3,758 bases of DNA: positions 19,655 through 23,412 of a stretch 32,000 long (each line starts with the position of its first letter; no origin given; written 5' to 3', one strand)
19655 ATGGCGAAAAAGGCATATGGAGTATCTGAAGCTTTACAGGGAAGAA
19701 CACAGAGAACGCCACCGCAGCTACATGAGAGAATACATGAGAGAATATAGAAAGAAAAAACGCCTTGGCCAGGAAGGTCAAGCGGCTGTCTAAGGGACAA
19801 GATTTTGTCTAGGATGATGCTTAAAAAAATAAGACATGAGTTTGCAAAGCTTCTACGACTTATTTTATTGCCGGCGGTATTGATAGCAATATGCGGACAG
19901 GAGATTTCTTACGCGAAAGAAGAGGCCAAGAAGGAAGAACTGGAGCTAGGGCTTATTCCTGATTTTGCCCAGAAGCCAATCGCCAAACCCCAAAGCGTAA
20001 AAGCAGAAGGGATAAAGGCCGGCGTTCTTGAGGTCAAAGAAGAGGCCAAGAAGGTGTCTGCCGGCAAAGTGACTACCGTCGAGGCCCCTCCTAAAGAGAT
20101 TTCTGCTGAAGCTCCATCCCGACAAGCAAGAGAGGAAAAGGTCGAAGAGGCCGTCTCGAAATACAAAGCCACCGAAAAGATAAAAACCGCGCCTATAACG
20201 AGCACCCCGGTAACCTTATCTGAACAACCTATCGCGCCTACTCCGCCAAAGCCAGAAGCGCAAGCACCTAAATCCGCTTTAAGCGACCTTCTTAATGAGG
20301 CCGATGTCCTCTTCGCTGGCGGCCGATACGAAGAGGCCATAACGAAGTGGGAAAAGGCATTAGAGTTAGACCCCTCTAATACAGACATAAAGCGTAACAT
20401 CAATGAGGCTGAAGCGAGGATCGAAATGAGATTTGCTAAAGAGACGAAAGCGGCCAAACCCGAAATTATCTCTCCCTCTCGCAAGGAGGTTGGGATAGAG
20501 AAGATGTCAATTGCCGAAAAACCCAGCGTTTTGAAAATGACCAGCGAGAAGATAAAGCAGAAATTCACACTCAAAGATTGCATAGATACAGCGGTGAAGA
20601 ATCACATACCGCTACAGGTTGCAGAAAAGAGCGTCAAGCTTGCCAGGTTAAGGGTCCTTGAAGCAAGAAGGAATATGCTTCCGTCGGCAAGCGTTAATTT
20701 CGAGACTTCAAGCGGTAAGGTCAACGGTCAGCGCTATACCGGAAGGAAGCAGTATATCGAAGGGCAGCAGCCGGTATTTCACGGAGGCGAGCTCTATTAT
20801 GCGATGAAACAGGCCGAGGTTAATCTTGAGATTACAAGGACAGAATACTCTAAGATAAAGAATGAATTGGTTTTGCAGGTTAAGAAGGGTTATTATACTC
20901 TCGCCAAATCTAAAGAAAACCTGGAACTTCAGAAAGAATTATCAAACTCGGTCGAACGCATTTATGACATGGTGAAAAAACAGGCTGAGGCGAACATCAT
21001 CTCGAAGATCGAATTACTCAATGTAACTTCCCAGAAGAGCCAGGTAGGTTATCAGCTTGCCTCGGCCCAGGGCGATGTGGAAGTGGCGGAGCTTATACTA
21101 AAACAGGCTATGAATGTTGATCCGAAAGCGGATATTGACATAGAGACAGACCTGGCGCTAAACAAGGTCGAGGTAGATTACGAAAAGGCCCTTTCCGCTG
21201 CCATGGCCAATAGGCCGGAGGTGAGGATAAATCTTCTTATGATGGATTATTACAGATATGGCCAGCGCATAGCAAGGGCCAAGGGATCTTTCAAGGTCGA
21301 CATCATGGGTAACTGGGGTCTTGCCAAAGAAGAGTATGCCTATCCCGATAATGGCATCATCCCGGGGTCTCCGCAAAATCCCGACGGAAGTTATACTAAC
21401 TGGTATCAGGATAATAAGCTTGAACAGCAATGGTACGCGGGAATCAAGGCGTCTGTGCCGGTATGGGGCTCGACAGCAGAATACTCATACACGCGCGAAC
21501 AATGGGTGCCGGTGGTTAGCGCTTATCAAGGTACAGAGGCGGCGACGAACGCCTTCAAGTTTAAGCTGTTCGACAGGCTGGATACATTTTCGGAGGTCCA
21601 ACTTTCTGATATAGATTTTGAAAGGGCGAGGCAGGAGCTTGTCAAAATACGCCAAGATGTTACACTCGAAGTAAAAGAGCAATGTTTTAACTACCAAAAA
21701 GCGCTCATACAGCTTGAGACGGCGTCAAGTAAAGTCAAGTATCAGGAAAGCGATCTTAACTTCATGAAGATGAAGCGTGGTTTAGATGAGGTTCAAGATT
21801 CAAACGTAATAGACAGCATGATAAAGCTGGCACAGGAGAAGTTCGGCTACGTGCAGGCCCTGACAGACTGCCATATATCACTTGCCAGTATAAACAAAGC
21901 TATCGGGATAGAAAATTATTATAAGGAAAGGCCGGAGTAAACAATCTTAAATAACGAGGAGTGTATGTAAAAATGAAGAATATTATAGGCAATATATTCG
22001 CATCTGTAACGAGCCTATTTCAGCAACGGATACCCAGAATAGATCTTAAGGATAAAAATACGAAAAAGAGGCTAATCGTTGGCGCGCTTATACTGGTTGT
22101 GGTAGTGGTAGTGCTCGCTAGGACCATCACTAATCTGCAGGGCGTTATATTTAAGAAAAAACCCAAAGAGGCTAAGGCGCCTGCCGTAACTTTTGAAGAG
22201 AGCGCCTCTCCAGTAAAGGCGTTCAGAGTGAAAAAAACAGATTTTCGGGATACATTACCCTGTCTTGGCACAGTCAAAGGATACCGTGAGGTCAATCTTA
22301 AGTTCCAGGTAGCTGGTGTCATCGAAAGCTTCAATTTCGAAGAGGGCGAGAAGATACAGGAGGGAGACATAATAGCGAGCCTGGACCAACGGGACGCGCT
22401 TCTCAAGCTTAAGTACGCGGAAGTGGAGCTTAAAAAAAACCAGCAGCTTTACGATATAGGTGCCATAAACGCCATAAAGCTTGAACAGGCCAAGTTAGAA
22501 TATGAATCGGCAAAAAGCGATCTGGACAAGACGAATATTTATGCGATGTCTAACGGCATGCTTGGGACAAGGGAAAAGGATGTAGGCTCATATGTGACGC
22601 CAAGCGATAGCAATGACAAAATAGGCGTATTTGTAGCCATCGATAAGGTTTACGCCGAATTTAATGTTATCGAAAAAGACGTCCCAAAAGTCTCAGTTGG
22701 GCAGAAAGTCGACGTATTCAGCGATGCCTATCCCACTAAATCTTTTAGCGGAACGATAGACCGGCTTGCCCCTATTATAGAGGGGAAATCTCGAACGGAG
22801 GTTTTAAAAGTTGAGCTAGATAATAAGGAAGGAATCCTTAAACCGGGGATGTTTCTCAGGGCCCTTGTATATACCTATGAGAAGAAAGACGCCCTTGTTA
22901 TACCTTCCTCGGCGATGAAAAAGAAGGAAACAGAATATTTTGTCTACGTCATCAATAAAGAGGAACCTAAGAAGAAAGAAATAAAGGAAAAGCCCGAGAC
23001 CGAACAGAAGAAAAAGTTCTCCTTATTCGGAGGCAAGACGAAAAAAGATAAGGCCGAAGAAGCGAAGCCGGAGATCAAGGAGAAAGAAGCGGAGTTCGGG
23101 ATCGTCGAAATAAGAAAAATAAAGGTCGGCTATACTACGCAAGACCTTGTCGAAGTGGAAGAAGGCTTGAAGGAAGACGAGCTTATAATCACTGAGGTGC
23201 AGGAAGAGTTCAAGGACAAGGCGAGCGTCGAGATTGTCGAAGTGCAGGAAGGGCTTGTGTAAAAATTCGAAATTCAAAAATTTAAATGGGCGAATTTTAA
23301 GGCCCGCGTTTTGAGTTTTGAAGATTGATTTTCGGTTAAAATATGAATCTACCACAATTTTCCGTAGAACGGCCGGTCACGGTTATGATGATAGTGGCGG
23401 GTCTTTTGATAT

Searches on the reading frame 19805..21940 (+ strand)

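Call 94: search_protein_families(library=pfam, proteins=[window:19805-21940:+])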
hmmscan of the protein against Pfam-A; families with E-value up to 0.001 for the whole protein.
window:19805-21940:+ (711 aa): 5 families
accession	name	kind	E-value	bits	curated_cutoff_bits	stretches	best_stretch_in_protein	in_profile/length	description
PF02321.23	OEP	-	3.3e-35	122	22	2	256-437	1-187/187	Outer membrane efflux protein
PF13414.12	TPR_11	-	5.7e-09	36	26.8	1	167-195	2-30/42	TPR repeat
PF07719.23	TPR_2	-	1.6e-06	28.2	27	1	162-192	4-34/34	Tetratricopeptide repeat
PF00515.34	TPR_1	-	3.6e-05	23.8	27.8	1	163-192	5-34/34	Tetratricopeptide repeat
PF13428.12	TPR_14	-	0.00019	22.2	23.5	0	166-196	8-38/44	Tetratricopeptide repeat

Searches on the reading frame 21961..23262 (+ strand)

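Call 94: search_protein_families(library=pfam, proteins=[window:21961-23262:+])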
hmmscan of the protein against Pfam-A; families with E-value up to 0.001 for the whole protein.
window:21961-23262:+ (433 aa): 3 families
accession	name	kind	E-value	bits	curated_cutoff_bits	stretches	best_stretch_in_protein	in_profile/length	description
PF16576.10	HlyD_D23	-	4.7e-23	82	30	1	109-298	18-213/214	Barrel-sandwich domain of CusB or HlyD membrane-fusion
PF13437.12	HlyD_3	-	7.2e-10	40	22.2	1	193-296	2-106/106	HlyD family secretion protein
PF13533.13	Biotin_lipoyl_2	-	0.00052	20.2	29.8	0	111-142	1-32/32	Biotin-lipoyl like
